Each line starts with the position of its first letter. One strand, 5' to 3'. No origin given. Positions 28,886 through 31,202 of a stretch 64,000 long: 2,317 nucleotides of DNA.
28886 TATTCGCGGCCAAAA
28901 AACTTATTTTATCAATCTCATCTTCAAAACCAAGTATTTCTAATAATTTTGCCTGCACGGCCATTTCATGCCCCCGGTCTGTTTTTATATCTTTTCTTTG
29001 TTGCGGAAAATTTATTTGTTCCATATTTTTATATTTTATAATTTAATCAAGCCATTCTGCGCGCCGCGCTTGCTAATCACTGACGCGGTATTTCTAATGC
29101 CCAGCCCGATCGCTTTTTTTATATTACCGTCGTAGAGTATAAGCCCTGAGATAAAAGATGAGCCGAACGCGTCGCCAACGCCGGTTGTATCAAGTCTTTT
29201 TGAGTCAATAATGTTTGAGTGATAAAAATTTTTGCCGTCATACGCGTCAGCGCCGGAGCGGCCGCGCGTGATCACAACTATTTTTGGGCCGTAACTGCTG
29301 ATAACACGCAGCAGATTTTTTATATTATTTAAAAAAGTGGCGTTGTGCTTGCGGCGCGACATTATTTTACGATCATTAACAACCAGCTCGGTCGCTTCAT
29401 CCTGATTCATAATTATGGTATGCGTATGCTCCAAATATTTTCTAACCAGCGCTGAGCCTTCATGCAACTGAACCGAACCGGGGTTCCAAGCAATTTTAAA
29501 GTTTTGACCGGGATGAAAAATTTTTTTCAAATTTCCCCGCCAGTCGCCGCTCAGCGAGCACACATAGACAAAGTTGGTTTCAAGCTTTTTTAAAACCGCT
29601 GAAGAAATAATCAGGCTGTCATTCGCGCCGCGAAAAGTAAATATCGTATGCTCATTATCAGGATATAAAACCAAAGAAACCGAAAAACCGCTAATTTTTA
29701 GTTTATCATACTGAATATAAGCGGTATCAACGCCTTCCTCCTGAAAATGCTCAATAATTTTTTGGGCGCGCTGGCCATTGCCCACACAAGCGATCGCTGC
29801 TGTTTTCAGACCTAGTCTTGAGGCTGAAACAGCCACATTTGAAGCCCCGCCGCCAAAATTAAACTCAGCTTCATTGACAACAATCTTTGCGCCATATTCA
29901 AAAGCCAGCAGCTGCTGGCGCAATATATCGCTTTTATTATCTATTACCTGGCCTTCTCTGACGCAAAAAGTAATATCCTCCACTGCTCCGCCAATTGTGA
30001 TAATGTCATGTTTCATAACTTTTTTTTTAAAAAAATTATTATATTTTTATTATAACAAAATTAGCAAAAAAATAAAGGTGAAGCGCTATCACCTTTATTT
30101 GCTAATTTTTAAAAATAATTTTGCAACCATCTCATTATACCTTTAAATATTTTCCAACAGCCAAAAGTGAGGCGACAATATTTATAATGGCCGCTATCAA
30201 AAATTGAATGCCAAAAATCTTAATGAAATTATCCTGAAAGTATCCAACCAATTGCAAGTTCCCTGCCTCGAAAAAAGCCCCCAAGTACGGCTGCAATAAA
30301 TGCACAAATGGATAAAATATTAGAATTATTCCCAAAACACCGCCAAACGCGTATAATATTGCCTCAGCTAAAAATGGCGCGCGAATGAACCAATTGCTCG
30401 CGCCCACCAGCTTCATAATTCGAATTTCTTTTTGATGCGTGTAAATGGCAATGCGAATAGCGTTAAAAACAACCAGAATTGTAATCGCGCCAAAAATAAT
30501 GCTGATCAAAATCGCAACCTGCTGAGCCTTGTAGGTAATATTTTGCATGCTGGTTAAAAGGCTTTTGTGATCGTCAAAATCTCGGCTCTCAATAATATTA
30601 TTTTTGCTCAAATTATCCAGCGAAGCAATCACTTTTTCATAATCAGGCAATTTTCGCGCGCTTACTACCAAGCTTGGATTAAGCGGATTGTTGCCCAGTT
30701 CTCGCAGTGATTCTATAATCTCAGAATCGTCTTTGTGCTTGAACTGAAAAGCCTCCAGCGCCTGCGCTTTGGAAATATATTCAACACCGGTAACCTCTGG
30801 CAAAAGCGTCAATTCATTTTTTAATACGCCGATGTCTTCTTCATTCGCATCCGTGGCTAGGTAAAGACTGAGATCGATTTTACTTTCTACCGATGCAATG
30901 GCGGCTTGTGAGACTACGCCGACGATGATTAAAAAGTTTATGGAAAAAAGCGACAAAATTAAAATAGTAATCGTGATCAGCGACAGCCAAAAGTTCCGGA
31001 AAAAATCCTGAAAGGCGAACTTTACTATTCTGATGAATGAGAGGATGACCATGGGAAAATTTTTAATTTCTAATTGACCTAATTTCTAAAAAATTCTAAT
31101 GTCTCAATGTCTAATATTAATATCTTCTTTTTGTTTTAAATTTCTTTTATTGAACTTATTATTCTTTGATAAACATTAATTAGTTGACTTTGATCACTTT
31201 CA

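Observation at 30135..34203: ftsE and ftsX separated by two paralogous lipoprotein genes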

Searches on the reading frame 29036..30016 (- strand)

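Call 3: search_protein_families(library=pfam, proteins=[window:29036-30016:-], max_evalue=0.01)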
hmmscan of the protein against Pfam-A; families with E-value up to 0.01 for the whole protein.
window:29036-30016:- (326 aa): 1 family
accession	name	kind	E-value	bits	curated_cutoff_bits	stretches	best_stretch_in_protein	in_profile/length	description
PF00294.29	PfkB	-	7.5e-34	117.9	25.8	1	39-323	17-299/302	pfkB family carbohydrate kinase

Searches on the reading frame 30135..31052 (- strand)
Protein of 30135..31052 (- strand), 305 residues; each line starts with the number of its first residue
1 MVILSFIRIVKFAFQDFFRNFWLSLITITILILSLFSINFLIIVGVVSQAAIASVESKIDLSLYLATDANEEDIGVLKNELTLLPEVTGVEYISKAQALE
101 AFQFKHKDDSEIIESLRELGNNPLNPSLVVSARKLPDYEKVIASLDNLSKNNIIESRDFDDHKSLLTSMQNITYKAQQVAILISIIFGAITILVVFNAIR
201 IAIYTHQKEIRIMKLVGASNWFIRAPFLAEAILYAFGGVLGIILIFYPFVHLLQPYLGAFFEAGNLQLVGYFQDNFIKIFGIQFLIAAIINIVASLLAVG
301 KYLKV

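Call 3: search_protein_families(library=pfam, proteins=[window:30135-31052:-], max_evalue=0.01)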
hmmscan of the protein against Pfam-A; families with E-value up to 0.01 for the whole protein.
window:30135-31052:- (305 aa): 2 families
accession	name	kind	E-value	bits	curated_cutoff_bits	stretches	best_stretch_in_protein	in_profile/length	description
PF18075.7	FtsX_ECD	-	2.2e-13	51.1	23.5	1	61-148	3-90/96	FtsX extracellular domain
PF02687.27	FtsX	-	3.3e-10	40.5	25.5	1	181-299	1-116/120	FtsX-like permease C-terminal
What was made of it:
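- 30135..31052 (-): ftsX, the permease-like division protein (305 aa). FtsX_ECD plus FtsX permease domain (call 3).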

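Call 4: search_protein_families(library=ncbifam, proteins=[window:30135-31052:-], max_evalue=0.01)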
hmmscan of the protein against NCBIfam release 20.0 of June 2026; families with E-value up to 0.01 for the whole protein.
window:30135-31052:- (305 aa): 4 families
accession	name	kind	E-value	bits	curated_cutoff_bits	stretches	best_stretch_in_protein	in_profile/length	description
TIGR00439.2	FtsX_Gneg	equivalog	5.9e-50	170.1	255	1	8-304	3-292/292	permease-like cell division protein FtsX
NF038347.1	FtsX_Gpos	exception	2.6e-47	161.6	225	1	5-304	3-296/296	permease-like cell division protein FtsX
NF038346.1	FtsX_actino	exception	3.7e-30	105.4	250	1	24-305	21-308/308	permease-like cell division protein FtsX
NF007826.0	PRK10535.1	equivalog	0.00098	17.5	966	1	164-247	509-593/648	macrolide ABC transporter ATP-binding protein/permease MacB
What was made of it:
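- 30135..31052 (-): Best NCBIfam hits are the FtsX models, 170 and 162 bits, below their curated cut-offs of 255 and 225 (call 4).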

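Call 31: find_homologous_proteins(query=window:30135-31052:-, max_evalue=1e-40)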
Query window:30135-31052:- (305 aa): 836 proteins with E <= 1e-40 among 8000 candidates; the best 120 are listed.
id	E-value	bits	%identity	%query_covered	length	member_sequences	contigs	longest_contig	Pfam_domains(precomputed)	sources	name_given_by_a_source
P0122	2.2e-185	633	100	100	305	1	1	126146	PF02687.28,PF18075.9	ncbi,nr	ncbi:MAG: permease-like cell division protein FtsX [bacterium]|nr:permease-like cell division protei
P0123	2.9e-135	469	73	100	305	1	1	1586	PF02687.28,PF18075.9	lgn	-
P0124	1.4e-133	463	71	100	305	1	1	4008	PF02687.28,PF18075.9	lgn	-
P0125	1.3e-131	457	72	100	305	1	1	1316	PF02687.28,PF18075.9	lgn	-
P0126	2.9e-128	446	69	100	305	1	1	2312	PF02687.28,PF18075.9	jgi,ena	-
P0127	3.0e-128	445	69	100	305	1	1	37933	PF02687.28,PF18075.9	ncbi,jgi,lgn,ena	ncbi:MAG: permease-like cell division protein FtsX [Candidatus Falkowbacteria bacterium]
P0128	2.2e-127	443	69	100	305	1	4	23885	PF02687.28,PF18075.9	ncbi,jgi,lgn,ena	-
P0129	1.7e-125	436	68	100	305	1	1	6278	PF02687.28,PF18075.9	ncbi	-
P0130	5.6e-124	431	68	100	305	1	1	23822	PF02687.28,PF18075.9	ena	-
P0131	6.4e-124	431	68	100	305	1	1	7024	PF02687.28,PF18075.9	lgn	-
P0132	1.8e-123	430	66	100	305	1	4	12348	PF02687.28,PF18075.9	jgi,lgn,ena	-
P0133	2.3e-123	429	68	100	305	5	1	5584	PF02687.28,PF18075.9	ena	-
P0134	2.6e-123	429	69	100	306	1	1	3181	PF02687.28,PF18075.9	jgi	-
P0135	7.6e-123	428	65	100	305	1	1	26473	PF02687.28,PF18075.9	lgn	-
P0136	1.9e-122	426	66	100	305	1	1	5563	PF02687.28,PF18075.9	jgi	jgi:cell division transport system permease protein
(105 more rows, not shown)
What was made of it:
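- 30135..31052 (-): 836 homologues at E<=1e-40, the nearest named Candidatus Falkowbacteria (call 31).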

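Call 32: find_encoding_contigs(protein=P0124, flank=6000, max_places=3)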
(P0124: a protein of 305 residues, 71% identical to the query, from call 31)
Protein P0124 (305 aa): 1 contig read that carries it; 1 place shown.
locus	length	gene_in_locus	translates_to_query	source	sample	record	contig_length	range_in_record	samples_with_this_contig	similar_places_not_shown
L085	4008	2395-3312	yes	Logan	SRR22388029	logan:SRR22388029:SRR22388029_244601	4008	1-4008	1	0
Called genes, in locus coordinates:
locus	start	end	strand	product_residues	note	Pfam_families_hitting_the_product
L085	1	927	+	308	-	?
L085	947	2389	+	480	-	-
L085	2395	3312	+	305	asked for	PF18075:FtsX_ECD, PF02687:FtsX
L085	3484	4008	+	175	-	?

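Call 33: find_encoding_contigs(protein=P0127, flank=7000, max_places=3)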
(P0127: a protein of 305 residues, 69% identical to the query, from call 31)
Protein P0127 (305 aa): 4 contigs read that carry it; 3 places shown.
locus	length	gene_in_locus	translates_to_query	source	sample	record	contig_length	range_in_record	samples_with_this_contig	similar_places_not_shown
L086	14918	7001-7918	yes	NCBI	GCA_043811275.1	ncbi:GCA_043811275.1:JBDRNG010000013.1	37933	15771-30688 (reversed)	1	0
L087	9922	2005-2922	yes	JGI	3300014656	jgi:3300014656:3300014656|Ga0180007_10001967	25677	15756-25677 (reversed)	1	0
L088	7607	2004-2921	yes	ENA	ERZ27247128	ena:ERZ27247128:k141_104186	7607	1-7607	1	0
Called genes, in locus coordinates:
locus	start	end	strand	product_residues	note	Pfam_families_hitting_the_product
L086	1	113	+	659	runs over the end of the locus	PF01368:DHH, PF02272:DHHA1 (weak), PF17768:RecJ_OB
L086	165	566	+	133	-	PF13366:PDDEXK_3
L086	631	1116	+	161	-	PF00075:RNase_H, PF13456:RVT_3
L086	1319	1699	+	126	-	PF04977:DivIC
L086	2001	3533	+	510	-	PF13616:Rotamase_3, PF00639:Rotamase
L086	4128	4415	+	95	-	PF01042:Ribonuc_L-PSP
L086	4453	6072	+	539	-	PF13354:Beta-lactamase2 (faint), PF03330:DPBB_1, PF00768:Peptidase_S11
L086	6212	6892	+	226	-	PF02463:SMC_N (faint), PF00005:ABC_tran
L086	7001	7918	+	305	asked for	PF18075:FtsX_ECD, PF02687:FtsX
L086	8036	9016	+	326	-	PF00294:PfkB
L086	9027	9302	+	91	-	-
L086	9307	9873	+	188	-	PF06130:PTAC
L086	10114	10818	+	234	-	PF00535:Glycos_transf_2, PF13641:Glyco_tranf_2_3 (weak)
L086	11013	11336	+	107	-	PF10066:DUF2304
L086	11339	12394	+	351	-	PF00535:Glycos_transf_2, PF13641:Glyco_tranf_2_3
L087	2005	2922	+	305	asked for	PF18075:FtsX_ECD, PF02687:FtsX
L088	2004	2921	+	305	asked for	PF18075:FtsX_ECD, PF02687:FtsX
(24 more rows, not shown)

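Call 34: find_encoding_contigs(protein=P0128, flank=7000, max_places=3)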
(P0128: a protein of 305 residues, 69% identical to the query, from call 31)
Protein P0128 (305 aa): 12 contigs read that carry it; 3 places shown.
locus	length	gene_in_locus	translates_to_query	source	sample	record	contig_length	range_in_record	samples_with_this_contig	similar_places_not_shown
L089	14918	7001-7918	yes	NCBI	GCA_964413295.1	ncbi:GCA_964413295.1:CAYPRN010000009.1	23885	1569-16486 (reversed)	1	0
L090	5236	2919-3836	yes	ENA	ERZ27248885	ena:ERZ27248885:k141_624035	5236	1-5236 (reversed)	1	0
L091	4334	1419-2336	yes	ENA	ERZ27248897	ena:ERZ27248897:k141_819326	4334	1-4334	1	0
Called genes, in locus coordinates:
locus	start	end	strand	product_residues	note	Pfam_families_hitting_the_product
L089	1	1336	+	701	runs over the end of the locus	PF01368:DHH, PF02272:DHHA1 (weak), PF17768:RecJ_OB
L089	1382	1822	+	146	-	PF00075:RNase_H, PF13456:RVT_3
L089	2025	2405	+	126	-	PF04977:DivIC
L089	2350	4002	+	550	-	PF13616:Rotamase_3, PF00639:Rotamase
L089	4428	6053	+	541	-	PF03330:DPBB_1, PF00768:Peptidase_S11, PF13354:Beta-lactamase2 (weak)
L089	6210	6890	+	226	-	PF02463:SMC_N (weak), PF00005:ABC_tran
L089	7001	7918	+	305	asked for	PF18075:FtsX_ECD, PF02687:FtsX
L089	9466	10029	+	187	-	PF06130:PTAC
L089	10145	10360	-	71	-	-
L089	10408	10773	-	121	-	-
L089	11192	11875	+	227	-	PF13641:Glyco_tranf_2_3 (weak), PF00535:Glycos_transf_2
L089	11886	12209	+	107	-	PF10066:DUF2304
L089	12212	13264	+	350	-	PF00535:Glycos_transf_2, PF13641:Glyco_tranf_2_3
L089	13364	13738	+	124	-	PF04892:VanZ-LLP1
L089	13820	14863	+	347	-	PF00437:T2SSE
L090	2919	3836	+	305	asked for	PF18075:FtsX_ECD, PF02687:FtsX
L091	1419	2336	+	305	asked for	PF18075:FtsX_ECD, PF02687:FtsX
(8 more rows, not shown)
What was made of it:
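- Synteny with DivIC and wall enzymes is conserved (calls 33, 34).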

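Call 36: find_encoding_contigs(protein=P0123, flank=6000, max_places=3)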
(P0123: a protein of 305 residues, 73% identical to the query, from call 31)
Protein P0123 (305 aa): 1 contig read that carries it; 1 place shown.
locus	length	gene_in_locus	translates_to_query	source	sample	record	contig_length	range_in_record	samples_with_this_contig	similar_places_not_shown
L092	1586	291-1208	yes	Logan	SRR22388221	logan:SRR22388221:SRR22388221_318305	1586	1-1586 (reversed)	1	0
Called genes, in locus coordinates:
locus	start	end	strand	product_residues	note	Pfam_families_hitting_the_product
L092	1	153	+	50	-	?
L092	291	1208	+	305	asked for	PF18075:FtsX_ECD, PF02687:FtsX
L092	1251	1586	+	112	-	?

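Call 37: find_encoding_contigs(protein=P0126, flank=6000, max_places=3)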
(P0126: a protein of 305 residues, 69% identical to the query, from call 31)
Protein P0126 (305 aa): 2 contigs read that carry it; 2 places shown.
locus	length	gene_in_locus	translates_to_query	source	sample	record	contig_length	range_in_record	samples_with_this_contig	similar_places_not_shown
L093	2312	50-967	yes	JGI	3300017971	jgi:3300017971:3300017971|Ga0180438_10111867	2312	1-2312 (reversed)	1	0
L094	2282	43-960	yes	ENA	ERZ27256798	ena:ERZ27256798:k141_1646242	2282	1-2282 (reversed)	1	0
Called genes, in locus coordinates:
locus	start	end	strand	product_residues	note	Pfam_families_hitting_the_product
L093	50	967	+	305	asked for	PF18075:FtsX_ECD, PF02687:FtsX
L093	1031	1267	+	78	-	-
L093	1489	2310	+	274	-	?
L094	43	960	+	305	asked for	PF18075:FtsX_ECD, PF02687:FtsX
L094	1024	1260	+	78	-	-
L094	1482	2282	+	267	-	?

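Call 39: find_related_loci(query=window:30135-31052:-, collection=metagenome_contigs, flank=8000)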
Query window:30135-31052:- (305 aa) in metagenome_contigs; peptide patterns used: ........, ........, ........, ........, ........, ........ (x = any residue, [..] = any of these).
121 stretches matched a pattern; 41 encode a relative of the query (tblastn E <= 1e-3); 41 distinct loci.
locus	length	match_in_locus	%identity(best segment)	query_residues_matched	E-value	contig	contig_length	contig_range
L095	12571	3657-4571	68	1-305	1e-136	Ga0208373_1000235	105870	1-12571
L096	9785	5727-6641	66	1-305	2e-136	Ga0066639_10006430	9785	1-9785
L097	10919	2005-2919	69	1-305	8e-136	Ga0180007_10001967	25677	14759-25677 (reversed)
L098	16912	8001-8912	66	1-305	4e-132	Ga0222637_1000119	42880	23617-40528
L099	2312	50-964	69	1-305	2e-138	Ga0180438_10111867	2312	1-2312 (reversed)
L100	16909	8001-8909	51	2-305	5e-97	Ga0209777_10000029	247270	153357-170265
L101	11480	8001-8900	49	5-305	4e-93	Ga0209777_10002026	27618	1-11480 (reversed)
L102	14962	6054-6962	48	2-305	6e-93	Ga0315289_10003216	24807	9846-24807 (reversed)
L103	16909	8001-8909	48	2-305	5e-92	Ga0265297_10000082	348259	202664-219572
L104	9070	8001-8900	46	5-305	1e-91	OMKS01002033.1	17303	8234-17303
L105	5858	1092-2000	47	2-305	8e-92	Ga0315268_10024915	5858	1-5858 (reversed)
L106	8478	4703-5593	46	8-305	1e-90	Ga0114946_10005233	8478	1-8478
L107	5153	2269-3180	46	1-305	1e-90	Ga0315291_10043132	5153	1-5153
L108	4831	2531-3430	48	5-305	1e-90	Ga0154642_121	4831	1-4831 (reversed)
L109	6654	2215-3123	46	2-305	2e-90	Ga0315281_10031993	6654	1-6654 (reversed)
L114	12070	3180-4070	45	8-305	2e-85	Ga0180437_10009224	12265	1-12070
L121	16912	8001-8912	44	1-305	1e-80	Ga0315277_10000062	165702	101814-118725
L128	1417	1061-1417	69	1-119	1e-48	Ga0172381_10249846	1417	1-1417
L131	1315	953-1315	47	2-122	3e-32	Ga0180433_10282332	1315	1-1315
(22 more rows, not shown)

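Call 43: find_encoding_contigs(protein=P0129, flank=7000, max_places=3)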
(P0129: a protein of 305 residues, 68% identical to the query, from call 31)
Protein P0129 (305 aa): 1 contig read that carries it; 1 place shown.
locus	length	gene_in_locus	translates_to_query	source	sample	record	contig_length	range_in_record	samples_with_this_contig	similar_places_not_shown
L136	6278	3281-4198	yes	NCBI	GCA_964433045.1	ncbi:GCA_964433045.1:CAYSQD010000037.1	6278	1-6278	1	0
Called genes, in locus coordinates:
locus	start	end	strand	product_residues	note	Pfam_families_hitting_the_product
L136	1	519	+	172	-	?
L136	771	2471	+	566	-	PF03330:DPBB_1, PF00768:Peptidase_S11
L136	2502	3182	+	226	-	PF00005:ABC_tran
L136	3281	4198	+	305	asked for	PF18075:FtsX_ECD, PF02687:FtsX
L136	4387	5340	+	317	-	PF00294:PfkB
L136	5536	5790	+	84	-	-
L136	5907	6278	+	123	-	PF16177:ACAS_N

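Call 44: find_encoding_contigs(protein=P0125, flank=7000, max_places=3)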
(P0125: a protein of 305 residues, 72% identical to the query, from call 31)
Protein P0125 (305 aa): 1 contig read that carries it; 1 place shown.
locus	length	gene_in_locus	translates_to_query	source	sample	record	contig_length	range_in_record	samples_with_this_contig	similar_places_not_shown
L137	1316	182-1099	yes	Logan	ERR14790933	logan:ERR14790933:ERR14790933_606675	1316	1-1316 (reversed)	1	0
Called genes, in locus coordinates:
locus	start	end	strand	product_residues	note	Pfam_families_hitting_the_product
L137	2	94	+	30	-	?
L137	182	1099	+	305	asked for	PF18075:FtsX_ECD, PF02687:FtsX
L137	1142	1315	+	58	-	?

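Call 45: find_encoding_contigs(protein=P0134, flank=7000, max_places=3)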
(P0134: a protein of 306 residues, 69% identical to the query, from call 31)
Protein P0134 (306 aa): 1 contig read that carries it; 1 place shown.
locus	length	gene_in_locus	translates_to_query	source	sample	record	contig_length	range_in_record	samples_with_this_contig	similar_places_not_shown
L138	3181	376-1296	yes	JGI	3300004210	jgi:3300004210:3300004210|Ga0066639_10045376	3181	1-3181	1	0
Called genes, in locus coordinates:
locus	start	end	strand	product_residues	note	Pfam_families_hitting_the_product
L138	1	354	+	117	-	?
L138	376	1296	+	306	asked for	PF18075:FtsX_ECD, PF02687:FtsX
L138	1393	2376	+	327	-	PF00294:PfkB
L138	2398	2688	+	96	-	-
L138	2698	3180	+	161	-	?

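Call 50: search_protein_families(library=pfam, proteins=[L085:1-927:+, L085:947-2389:+, L128:448-1050:+, L114:2728-3117:+], max_evalue=1)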
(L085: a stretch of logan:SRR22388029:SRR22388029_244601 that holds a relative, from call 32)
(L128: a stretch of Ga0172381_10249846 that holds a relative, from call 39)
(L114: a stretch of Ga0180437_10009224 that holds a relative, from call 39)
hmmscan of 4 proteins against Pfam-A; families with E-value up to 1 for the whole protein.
L085:1-927:+ (308 aa): 3 families
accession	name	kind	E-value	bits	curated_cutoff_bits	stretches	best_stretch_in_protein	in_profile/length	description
PF03495.19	Binary_toxB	-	0.085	13.5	25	0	189-209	2-20/78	Clostridial binary toxin B/anthrax toxin PA Ca-binding domain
PF04571.19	Lipin_N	-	0.15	12.6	25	0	119-147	63-91/103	lipin, N-terminal conserved region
PF07239.17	OpcA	-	0.15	12.1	26.3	0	103-151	118-163/251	Outer membrane protein OpcA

L085:947-2389:+ (480 aa): 2 families
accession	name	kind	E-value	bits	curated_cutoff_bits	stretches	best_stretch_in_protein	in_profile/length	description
PF18933.6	PsbP_2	-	0.0045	17.5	27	1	51-92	39-80/184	PsbP-like protein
PF20520.3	Ac45-VOA1_TM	-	0.37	11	25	1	20-44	12-35/39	V0 complex accessory subunit Ac45/VOA1 transmembrane domain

L128:448-1050:+ (200 aa): 4 families
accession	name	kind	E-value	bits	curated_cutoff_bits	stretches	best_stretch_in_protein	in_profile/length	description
PF11694.13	DUF3290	-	0.037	14.4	31.3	1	148-189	21-62/144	Protein of unknown function (DUF3290)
PF00032.22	Cytochrom_B_C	-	0.072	13.8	20.7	1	148-192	35-79/102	Cytochrome b(C-terminal)/b6/petD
PF14242.11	DUF4342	-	0.12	12.8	25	0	175-196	42-63/81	Domain of unknown function (DUF4342)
PF14093.11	DUF4271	-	0.7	10.2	29.7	0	5-33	50-78/206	Domain of unknown function (DUF4271)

L114:2728-3117:+ (129 aa): 1 family
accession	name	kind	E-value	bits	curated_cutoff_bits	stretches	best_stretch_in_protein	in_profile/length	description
PF05635.17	23S_rRNA_IVP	-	1.8e-25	89.6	33.8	1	8-113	1-106/106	23S rRNA-intervening sequence protein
